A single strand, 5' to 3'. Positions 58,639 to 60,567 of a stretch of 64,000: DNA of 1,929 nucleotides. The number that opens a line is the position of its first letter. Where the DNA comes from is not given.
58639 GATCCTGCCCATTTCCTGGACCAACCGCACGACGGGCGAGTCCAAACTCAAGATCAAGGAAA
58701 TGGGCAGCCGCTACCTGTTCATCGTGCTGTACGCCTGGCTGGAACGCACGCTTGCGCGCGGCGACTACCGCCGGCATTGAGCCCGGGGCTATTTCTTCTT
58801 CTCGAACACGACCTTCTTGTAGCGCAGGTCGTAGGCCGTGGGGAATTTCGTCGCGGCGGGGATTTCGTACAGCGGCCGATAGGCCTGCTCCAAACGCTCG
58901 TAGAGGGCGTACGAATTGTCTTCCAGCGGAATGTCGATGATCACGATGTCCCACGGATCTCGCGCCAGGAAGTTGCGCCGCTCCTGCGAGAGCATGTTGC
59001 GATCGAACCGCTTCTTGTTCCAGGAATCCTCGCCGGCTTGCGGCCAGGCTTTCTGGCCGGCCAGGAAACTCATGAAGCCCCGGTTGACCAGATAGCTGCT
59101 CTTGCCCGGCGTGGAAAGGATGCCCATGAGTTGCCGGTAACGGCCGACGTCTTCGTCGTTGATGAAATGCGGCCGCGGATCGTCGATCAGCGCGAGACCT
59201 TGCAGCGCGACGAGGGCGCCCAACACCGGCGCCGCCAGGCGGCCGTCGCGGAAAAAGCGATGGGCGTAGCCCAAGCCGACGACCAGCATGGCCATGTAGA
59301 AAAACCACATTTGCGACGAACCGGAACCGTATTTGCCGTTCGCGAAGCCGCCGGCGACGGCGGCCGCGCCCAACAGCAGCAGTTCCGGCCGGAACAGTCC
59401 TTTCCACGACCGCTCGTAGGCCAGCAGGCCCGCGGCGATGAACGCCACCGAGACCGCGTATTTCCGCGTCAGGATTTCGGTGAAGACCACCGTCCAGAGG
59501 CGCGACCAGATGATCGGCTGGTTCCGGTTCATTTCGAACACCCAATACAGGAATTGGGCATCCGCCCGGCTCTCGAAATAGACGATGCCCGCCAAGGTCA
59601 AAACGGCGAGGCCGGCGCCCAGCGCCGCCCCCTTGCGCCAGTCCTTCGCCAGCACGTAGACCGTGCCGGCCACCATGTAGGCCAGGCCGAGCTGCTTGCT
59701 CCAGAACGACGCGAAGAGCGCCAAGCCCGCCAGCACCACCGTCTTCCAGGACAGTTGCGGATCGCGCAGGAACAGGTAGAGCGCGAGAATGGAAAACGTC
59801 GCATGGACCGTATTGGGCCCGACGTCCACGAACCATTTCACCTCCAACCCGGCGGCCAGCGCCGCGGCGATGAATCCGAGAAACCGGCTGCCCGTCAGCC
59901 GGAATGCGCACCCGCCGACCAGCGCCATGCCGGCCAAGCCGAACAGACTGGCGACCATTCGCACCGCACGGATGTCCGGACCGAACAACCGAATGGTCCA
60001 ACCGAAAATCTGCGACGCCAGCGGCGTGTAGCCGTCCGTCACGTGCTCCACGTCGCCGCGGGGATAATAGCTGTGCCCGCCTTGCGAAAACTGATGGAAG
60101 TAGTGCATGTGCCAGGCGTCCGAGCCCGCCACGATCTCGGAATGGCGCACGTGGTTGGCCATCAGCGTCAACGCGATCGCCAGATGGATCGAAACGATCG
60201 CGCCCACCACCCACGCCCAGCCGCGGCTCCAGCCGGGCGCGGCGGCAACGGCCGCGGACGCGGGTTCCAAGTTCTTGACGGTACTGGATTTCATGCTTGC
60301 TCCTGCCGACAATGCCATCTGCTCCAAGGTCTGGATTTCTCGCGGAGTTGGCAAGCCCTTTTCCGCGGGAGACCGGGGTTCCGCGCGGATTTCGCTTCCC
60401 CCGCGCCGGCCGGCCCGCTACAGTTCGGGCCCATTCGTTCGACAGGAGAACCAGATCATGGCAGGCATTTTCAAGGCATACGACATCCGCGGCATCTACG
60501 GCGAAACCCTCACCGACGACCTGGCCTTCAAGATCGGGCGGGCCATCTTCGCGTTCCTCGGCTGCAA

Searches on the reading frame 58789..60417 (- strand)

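Call 87: search_protein_families(library=pfam, proteins=[window:58789-60417:-], max_evalue=0.001)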
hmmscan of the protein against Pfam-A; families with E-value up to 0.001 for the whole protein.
window:58789-60417:- (542 aa): 1 family
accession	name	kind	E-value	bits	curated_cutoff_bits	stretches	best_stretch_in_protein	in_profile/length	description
PF13231.12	PMT_2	-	4.3e-07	30.7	26.1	1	132-265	4-139/160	Dolichyl-phosphate-mannose-protein mannosyltransferase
